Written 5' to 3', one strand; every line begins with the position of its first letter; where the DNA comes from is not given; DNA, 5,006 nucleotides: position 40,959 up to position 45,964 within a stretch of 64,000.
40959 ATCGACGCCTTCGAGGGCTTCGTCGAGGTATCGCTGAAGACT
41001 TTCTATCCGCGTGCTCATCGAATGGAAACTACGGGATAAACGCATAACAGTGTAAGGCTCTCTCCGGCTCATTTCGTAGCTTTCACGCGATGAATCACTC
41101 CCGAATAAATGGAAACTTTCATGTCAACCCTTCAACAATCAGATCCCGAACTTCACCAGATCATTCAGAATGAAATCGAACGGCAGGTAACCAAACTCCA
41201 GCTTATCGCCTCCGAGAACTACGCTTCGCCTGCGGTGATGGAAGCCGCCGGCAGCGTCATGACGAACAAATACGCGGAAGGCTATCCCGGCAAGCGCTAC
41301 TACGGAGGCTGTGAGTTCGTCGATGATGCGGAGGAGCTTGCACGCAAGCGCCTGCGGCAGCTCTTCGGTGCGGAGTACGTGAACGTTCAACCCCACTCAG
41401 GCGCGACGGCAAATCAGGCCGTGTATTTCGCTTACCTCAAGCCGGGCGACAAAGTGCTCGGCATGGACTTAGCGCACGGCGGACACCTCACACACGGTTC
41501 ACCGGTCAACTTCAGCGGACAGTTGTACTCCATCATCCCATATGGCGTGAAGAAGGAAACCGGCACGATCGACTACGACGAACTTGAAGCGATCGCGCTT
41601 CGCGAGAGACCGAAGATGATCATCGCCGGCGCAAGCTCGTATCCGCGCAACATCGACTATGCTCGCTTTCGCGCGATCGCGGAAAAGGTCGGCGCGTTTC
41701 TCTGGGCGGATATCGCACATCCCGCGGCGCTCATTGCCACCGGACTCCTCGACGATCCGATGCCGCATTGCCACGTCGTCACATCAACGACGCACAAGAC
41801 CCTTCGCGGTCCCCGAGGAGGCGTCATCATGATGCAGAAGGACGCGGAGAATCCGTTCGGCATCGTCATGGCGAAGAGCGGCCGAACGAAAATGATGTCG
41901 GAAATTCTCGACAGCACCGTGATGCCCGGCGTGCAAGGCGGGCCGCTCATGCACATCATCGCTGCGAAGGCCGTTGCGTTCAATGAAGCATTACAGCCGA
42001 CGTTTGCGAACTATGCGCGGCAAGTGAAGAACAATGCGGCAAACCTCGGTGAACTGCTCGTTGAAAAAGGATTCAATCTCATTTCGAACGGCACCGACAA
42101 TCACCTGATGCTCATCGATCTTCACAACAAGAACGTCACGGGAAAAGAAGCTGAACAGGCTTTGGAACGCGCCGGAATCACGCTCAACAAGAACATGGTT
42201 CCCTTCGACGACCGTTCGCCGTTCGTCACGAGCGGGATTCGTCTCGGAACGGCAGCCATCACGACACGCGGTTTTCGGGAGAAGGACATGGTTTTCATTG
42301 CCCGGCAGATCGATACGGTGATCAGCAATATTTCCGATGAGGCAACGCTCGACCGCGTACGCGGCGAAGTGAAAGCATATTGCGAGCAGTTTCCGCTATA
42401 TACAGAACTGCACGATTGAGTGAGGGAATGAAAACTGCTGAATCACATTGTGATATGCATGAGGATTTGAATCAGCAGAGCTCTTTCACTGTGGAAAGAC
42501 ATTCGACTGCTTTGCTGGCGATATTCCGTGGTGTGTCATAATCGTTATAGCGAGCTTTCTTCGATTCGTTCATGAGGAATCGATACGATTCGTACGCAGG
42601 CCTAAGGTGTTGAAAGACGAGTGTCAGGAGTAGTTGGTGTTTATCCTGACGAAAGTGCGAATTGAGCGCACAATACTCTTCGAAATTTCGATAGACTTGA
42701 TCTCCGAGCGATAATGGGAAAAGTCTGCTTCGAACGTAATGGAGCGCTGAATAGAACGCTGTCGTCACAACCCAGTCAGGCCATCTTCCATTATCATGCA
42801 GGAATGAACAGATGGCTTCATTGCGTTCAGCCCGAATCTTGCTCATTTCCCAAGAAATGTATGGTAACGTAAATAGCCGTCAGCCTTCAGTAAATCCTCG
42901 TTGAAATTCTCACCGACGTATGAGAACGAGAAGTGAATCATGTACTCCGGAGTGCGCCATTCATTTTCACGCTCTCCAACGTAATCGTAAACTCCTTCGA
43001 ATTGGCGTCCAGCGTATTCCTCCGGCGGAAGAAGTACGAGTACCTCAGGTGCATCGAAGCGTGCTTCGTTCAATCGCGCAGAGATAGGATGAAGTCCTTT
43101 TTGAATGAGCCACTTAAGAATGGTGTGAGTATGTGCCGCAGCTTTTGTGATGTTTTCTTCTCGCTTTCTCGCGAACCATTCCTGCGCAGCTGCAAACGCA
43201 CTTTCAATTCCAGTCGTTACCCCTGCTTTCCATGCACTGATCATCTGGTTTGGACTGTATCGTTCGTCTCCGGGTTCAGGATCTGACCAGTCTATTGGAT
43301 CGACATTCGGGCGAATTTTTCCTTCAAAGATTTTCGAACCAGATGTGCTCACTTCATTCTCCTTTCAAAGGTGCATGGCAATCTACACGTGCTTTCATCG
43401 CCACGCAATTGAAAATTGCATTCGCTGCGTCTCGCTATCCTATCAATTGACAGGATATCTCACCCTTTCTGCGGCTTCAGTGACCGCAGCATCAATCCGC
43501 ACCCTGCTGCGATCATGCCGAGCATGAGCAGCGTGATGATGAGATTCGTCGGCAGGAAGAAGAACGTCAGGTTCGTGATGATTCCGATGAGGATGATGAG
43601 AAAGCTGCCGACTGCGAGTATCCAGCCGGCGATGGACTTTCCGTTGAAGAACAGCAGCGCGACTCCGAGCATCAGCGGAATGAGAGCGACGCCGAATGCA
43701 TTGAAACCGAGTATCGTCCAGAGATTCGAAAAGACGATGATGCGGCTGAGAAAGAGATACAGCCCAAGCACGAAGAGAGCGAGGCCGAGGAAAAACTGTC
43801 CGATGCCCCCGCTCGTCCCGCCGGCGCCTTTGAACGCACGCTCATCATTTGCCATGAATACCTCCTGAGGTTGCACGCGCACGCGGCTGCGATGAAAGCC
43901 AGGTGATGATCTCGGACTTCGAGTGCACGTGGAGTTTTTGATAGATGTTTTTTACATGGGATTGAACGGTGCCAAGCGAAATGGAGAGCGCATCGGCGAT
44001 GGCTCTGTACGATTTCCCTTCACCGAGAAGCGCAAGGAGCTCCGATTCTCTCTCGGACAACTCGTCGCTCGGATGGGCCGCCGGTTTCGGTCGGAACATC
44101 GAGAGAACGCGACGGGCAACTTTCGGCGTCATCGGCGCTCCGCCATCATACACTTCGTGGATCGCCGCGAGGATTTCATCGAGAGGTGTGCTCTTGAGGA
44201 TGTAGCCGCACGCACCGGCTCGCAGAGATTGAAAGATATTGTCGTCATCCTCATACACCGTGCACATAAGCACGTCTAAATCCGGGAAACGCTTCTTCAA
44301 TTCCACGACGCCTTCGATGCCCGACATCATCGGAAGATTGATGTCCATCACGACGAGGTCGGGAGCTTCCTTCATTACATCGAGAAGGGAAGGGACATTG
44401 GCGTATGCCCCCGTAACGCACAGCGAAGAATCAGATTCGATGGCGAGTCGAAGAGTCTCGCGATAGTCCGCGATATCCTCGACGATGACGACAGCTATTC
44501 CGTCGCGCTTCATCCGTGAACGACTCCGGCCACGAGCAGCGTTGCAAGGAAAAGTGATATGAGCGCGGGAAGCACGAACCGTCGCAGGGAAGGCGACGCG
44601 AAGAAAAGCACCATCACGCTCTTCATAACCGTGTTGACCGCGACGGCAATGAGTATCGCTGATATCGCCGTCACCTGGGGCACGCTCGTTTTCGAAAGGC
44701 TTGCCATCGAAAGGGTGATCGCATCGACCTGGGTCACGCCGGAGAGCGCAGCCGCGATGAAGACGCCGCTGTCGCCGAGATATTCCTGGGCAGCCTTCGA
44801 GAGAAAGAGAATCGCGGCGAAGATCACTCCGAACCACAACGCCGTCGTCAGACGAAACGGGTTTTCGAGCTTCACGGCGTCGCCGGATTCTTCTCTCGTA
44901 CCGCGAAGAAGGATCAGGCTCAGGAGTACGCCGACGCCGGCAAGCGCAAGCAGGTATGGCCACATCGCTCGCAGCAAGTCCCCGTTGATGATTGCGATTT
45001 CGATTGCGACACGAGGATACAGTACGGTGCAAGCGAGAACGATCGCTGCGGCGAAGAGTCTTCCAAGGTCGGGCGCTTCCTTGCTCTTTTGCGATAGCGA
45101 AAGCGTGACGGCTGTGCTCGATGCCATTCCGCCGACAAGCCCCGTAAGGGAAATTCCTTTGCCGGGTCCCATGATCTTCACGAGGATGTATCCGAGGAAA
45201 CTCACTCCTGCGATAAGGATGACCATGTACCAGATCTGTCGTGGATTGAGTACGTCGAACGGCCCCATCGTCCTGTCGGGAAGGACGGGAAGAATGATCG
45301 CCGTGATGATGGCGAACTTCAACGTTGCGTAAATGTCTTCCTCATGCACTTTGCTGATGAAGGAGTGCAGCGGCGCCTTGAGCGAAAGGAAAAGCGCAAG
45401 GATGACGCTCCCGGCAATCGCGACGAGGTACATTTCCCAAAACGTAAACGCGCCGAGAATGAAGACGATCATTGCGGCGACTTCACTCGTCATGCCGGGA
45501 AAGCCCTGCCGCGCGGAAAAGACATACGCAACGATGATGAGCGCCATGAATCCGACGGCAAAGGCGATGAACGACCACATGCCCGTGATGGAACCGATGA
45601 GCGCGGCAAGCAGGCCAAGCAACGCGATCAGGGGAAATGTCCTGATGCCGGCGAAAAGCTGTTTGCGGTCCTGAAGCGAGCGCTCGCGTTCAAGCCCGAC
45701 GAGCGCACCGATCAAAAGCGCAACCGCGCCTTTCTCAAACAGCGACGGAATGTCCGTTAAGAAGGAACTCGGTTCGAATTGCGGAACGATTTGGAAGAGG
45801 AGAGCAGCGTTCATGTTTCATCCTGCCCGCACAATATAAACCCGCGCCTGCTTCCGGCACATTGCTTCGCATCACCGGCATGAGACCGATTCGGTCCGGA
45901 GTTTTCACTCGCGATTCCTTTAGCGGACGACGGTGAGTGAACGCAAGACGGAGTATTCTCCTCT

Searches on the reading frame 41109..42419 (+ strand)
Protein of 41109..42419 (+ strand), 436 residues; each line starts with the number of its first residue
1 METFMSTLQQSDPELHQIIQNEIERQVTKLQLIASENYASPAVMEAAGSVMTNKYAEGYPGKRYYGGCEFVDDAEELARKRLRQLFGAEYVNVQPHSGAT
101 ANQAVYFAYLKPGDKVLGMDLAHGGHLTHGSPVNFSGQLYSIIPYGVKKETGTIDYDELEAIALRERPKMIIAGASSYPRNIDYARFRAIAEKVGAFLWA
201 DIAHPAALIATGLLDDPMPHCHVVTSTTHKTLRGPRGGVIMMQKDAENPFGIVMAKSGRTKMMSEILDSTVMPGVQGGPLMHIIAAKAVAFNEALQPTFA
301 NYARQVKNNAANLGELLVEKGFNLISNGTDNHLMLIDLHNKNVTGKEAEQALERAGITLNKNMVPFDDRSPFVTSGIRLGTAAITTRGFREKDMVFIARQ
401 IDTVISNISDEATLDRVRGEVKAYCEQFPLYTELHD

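Call 65: search_protein_families(library=pfam, proteins=[window:41109-42419:+], max_evalue=0.001)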
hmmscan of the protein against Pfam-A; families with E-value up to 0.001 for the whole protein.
window:41109-42419:+ (436 aa): 3 families
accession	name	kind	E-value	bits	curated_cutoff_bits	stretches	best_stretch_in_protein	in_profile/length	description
PF00464.25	SHMT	-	2.4e-165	550.4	27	1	8-399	1-397/399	Serine hydroxymethyltransferase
PF01212.27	Beta_elim_lyase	-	3.5e-07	30.3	27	1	79-360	38-273/288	Beta-eliminating lyase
PF00155.27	Aminotran_1_2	-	2.3e-05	24.2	19.7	1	78-385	47-350/361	Aminotransferase class I and II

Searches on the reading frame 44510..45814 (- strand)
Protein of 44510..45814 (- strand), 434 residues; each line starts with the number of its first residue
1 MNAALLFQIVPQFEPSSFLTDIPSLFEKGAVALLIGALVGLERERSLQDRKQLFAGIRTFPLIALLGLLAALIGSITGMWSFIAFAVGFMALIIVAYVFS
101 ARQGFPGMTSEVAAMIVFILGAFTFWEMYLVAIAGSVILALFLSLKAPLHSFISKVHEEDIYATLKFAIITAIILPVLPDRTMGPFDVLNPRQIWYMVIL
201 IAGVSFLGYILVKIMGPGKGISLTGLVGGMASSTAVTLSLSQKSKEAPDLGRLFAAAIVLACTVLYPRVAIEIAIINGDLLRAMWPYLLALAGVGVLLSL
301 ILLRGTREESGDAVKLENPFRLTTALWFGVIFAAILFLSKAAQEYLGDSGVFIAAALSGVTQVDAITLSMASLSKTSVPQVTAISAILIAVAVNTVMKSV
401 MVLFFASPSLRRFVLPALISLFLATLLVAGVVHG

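Call 65: search_protein_families(library=pfam, proteins=[window:44510-45814:-], max_evalue=0.001)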
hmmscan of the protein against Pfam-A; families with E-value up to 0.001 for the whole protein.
window:44510-45814:- (434 aa): 2 families
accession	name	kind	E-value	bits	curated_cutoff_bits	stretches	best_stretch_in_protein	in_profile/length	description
PF13194.11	DUF4010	-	4.3e-64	216.5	30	1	199-405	1-209/210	Domain of unknown function (DUF4010)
PF02308.21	MgtC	-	6.5e-18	65.7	31.4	1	31-151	3-120/121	MgtC family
